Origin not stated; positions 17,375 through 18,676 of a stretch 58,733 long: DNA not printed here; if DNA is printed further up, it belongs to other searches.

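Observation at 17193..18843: Carrier protein + Cys-His-His condensing enzyme + unknown ORF translationally coupled to the portal gene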

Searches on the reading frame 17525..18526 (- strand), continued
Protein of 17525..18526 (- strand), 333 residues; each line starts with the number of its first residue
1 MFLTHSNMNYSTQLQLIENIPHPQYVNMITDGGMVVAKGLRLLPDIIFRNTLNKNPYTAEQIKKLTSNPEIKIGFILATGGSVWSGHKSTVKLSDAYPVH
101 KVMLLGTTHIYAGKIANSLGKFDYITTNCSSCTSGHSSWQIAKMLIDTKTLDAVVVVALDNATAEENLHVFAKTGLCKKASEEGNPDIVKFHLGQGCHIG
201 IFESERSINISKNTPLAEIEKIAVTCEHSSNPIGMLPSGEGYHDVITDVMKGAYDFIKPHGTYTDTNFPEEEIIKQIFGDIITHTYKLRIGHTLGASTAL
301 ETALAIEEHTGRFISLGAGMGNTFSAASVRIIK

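Call 30: fold_search(model_id=the predicted structure, library=pdb)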
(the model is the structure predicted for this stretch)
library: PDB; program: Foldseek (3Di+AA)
matches with E <= 10: 1332; with E <= 0.001: 1042
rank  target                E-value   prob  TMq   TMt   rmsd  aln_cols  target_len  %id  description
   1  1tqy_A                2.4e-14  1.00  0.75  0.60   5.3       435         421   16  The Actinorhodin Ketosynthase/Chain Length Factor (released 2004-07-27)
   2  3oyt_A                1.2e-13  1.00  0.75  0.63   5.2       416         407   13  1.84 Angstrom resolution crystal structure of 3-oxoacyl-(acyl carrier protein) synthase I (fabB) from Yersinia pestis  (released 2011-01-12)
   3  7f28_B                5.5e-13  1.00  0.73  0.63   5.2       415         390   13  Crystal structure of a bacterial ketosynthase (released 2022-06-15)
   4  3oyt_B                1.1e-12  1.00  0.73  0.62   5.6       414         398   14  1.84 Angstrom resolution crystal structure of 3-oxoacyl-(acyl carrier protein) synthase I (fabB) from Yersinia pestis  (released 2011-01-12)
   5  1kas                  1.1e-12  1.00  0.69  0.58   6.6       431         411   16  BETA-KETOACYL-ACP SYNTHASE II FROM ESCHERICHIA COLI (released 1999-03-02)
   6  9mlw_A                1.3e-12  1.00  0.74  0.62   5.8       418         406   15  Crosslinked complex of ketosynthase FabB mutant FabBG107M and acyl carrier protein AcpP from E.coli with C8 crosslinke (released 2026-03-18)
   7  3lrf                  1.3e-12  1.00  0.70  0.59   6.0       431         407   14  Crystal structure of beta-ketoacyl synthase from brucella melitensis (released 2010-03-31)
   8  4ddo                  1.6e-12  1.00  0.73  0.59   6.1       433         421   17  Crystal structure of 3-oxoacyl-[acyl-carrier-protein] synthase ii from burkholderia vietnamiensis (released 2012-05-23)
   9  4jv3                  1.6e-12  1.00  0.70  0.59   6.2       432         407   14  Crystal structure of beta-ketoacyl synthase from Brucella melitensis in complex with platencin (released 2013-05-22)
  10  2rjt_A                1.9e-12  1.00  0.79  0.66   4.7       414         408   16  Crystal Structure Analysis of a Surface Entropy Reduction Mutant of S. pneumoniae FabF (released 2008-01-22)
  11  2hg4_F                2.2e-12  1.00  0.71  0.29   7.4       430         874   14  Structure of the ketosynthase-acyltransferase didomain of module 5 from DEBS. (released 2006-07-11)
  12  2alm                  2.4e-12  1.00  0.79  0.65   4.7       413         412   16  Crystal structure analysis of a mutant beta-ketoacyl-[acyl carrier protein] synthase II from Streptococcus pneumoniae (released 2005-08-30)
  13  2hg4_E                2.5e-12  1.00  0.73  0.30   6.5       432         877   16  Structure of the ketosynthase-acyltransferase didomain of module 5 from DEBS. (released 2006-07-11)
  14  8z5e_A                2.7e-12  1.00  0.76  0.62   5.9       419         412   17  Crystal structure of beta-ketoacyl-ACP synthase FabF K336A in complex with octanoyl-ACP from Helicobacter pylori (released 2024-10-09)
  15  1ek4_A                2.9e-12  1.00  0.75  0.63   5.2       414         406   16  BETA-KETOACYL [ACYL CARRIER PROTEIN] SYNTHASE I IN COMPLEX WITH DODECANOIC ACID TO 1.85 RESOLUTION (released 2001-04-11)
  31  1ox0                  8.1e-12  1.00  0.78  0.64   4.7       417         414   16  The crystal structure of beta-ketoacyl-[acyl carrier protein] synthase II from Streptococcus pneumoniae (released 2003-04-22)
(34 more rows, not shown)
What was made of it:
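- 17525..18526 (-): Short (333 aa) KAS I/II-fold ketosynthase with Cys132, His260, Lys287 and His292. Its C-terminal motif is 'GAGMGN' where FabF has 'GFGG'. Foldseek PDB: actinorhodin KS, FabB and FabF at TMq 0.75-0.79, 13-17% identity (call 30).
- On KAS I/II condensing enzymes (FabB/FabF, thiolase superfamily, Cys-His-His): Foldseek PDB: 1,042 matches at E of 0.001 or below; the top 50 listed are all KAS or PKS ketosynthases, with TMq 0.63-0.79 (call 30).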

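Call 61: search_protein_families(library=pfam, proteins=[L001:7678-7959:+, L001:9058-9498:+, L001:9500-11419:+, L001:11423-12661:+, L001:12665-14137:+, L001:14149-15384:+, L001:5427-7445:+, L001:4207-5427:+], max_evalue=0.1)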
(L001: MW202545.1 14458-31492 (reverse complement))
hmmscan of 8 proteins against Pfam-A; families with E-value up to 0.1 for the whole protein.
L001:7678-7959:+ (93 aa): 0 families

L001:9058-9498:+ (146 aa): 1 family
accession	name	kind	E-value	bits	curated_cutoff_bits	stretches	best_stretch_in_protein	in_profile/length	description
PF04931.18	DNA_pol_phi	-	0.086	11.4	27.6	0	12-61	571-609/765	DNA polymerase phi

L001:9500-11419:+ (639 aa): 1 family
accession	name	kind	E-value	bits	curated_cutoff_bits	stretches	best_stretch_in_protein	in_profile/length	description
PF04407.17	DUF531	-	0.016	15.8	25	1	447-497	91-141/170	Protein of unknown function (DUF531)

L001:11423-12661:+ (412 aa): 0 families

L001:12665-14137:+ (490 aa): 1 family
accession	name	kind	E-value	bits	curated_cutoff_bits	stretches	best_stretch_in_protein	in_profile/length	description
PF16810.10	RXLR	-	0.047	14.5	26.9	0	79-124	62-106/141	RXLR phytopathogen effector protein, Avirulence activity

L001:14149-15384:+ (411 aa): 2 families
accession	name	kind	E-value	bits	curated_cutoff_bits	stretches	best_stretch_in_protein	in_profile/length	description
PF01464.25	SLT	-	2.2e-16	59.9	21.3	1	18-121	4-112/117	Transglycosylase SLT domain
PF19974.5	TCAD9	-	0.087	12.4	40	0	201-260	121-175/429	Ternary complex associated domain 9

L001:5427-7445:+ (672 aa): 0 families

L001:4207-5427:+ (406 aa): 0 families

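Call 66: fold_search(model_id=the predicted structure, library=viral)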
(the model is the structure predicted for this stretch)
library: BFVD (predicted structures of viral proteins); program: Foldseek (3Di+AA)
matches with E <= 10: 374; with E <= 0.001: 4
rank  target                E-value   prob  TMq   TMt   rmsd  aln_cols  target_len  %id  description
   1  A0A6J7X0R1            2.7e-26  1.00  0.83  0.76   5.2       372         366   26  FabB 3-oxoacyl-(Acyl-carrier-protein) synthase [uncultured Caudovirales phage]
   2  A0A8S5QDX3            6.7e-12  1.00  0.75  0.63   5.5       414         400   14  Ketosynthase family 3 (KS3) domain-containing protein [Siphoviridae sp. ctbvd11]
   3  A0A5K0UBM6            1.7e-05  1.00  0.54  0.29   7.6       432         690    8  Type III polyketide synthase [Yasminevirus sp. GU-2018]
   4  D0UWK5                4.7e-05  1.00  0.48  0.37   9.6       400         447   10  Type III polyketide synthase [Streptomyces phage ZL12]
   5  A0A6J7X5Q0            3.4e-02  0.13  0.18  0.10  22.3       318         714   12  Methyltransferase domain containing protein [uncultured Caudovirales phage]
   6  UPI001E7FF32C         4.3e-02  0.14  0.18  0.16  15.3       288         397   10  (no name look-up for this kind of identifier)
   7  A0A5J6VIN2            4.9e-02  0.06  0.15  0.09  22.7       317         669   11  site-specific DNA-methyltransferase (adenine-specific) [Megaviridae environmental sample]
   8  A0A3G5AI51            8.4e-02  0.06  0.12  0.14  16.2       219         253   10  Uncharacterized protein (Fragment) [Sylvanvirus sp.]
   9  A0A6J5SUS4            1.9e-01  0.38  0.19  0.27  10.2       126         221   15  COG2452 Predicted site-specific integrase-resolvase [uncultured Caudovirales phage]
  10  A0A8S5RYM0            2.0e-01  0.04  0.11  0.14  15.9       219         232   10  dihydrofolate reductase [Myoviridae sp. ctNQV2]
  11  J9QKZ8                2.1e-01  0.07  0.15  0.20  15.3       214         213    9  Putative dihydrofolate reductase [Pectobacterium phage My1]
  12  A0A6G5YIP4            2.3e-01  0.18  0.14  0.20  12.9       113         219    9  (no name in the UniProt tables at hand)
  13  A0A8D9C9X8            2.3e-01  0.08  0.16  0.25  16.5       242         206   10  Putative envelope protein [uncultured marine phage]
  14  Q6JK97                2.5e-01  0.06  0.15  0.12  21.6       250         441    9  Uncharacterized protein [Neodiprion sertifer nucleopolyhedrovirus]
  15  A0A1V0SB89            2.7e-01  0.04  0.15  0.12  16.3       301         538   12  UDP-N-acetylglucosamine diphosphorylase [Catovirus CTV1]
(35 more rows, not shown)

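Call 67: find_related_loci(query=A1, collection=genome_contigs, flank=8000)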
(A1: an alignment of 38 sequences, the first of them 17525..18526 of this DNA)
Query A1 (333 aa) in genome_contigs; peptide patterns used: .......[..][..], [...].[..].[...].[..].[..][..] (x = any residue, [..] = any of these).
15 stretches matched a pattern; 1 encode a relative of the query (tblastn E <= 1e-3); 1 distinct loci.
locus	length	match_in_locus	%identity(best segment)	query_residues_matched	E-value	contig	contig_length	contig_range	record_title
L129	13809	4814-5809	48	1-332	6e-101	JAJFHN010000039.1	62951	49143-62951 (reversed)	MAG: Hyphomicrobiales bacterium isolate OFTM156 OFTM156_38, whole genome shotgun sequence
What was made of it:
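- The only hit in 185,579 species genomes is a mis-binned phage contig (call 67).
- Tried and rejected: Only a mis-binned phage contig (call 67).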

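Call 73: find_related_loci(query=L001:8112-9056:+, collection=viral_contigs, flank=8000)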
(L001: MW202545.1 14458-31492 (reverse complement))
Query L001:8112-9056:+ (314 aa) in viral_contigs; peptide patterns used: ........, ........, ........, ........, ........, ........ (x = any residue, [..] = any of these).
60 stretches matched a pattern; 55 encode a relative of the query (tblastn E <= 1e-3); 55 distinct loci.
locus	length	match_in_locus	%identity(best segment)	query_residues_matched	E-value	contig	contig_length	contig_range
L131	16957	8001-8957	77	1-314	8e-166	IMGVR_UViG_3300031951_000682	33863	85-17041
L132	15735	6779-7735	77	1-314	8e-166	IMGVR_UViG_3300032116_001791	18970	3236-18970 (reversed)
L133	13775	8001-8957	76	1-314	2e-165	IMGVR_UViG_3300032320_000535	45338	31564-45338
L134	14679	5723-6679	76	1-314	7e-165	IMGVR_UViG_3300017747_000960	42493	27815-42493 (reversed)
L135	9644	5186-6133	77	1-314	4e-164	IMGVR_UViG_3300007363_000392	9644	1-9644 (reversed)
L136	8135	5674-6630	76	1-314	3e-162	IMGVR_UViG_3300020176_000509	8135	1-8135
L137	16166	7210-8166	74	1-314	6e-160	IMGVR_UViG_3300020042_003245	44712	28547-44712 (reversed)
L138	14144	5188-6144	74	1-314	8e-160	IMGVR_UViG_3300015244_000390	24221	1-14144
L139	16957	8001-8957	74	1-314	1e-159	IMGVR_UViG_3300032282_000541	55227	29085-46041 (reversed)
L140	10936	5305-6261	73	1-314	2e-156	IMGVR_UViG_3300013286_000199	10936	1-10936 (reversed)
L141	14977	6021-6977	72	1-314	1e-153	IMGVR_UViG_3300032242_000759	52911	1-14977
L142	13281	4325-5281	67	1-314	1e-144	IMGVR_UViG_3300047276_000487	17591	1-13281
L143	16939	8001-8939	67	1-311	5e-134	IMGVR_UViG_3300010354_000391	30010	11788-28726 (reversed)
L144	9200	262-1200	66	1-313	5e-132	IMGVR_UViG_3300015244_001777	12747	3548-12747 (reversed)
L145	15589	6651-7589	66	1-313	2e-131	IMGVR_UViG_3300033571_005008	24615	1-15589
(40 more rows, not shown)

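Call 109: list_cluster_members(proteins=[P0009, P0011, P0012, P0027, P0036, P0055, P0079, P0084, P0087, P0089])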
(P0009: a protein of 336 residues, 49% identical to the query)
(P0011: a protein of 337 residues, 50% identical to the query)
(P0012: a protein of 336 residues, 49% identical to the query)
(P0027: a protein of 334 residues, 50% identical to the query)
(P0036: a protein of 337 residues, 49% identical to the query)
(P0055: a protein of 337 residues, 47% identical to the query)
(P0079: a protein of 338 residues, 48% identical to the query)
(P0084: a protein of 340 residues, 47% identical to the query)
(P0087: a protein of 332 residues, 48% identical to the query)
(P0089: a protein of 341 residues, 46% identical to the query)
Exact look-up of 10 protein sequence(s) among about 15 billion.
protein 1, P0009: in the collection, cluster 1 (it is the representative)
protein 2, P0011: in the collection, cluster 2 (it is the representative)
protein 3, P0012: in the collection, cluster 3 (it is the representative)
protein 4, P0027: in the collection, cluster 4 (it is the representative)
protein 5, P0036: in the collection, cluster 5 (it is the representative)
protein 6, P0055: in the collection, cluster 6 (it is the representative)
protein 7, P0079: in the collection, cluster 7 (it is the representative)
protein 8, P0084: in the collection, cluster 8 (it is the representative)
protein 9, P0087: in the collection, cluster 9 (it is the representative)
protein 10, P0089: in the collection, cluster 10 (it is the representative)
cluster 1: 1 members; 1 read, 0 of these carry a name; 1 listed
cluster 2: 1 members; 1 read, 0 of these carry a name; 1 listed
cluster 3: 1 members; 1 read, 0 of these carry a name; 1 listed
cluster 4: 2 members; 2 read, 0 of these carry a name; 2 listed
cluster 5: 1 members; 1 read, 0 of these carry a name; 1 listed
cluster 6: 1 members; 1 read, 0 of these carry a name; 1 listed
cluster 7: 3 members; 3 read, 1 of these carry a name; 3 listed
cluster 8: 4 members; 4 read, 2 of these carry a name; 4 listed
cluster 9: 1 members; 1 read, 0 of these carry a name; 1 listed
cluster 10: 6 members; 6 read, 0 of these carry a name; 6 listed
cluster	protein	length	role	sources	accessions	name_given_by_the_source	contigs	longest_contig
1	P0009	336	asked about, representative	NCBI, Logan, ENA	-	-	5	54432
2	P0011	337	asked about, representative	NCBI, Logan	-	-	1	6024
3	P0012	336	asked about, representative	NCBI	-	-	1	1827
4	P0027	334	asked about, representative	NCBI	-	-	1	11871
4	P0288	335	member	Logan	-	-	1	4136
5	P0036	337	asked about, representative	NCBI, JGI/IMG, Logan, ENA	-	-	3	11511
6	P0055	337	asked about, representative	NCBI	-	-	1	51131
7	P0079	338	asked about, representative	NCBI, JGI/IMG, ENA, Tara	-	strand:+ start:553 stop:1569 length:1017 start_codon:yes stop_codon:yes gene_type:complete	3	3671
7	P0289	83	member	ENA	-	-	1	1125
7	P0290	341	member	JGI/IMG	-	-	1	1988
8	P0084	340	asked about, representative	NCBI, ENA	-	-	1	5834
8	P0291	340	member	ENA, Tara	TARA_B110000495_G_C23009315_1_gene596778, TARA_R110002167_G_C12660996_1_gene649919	strand:+ start:721 stop:1743 length:1023 start_codon:yes stop_codon:yes gene_type:complete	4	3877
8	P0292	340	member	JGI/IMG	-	hypothetical protein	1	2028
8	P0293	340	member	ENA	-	-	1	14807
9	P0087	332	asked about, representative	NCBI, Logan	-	-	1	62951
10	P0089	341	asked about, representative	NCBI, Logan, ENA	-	-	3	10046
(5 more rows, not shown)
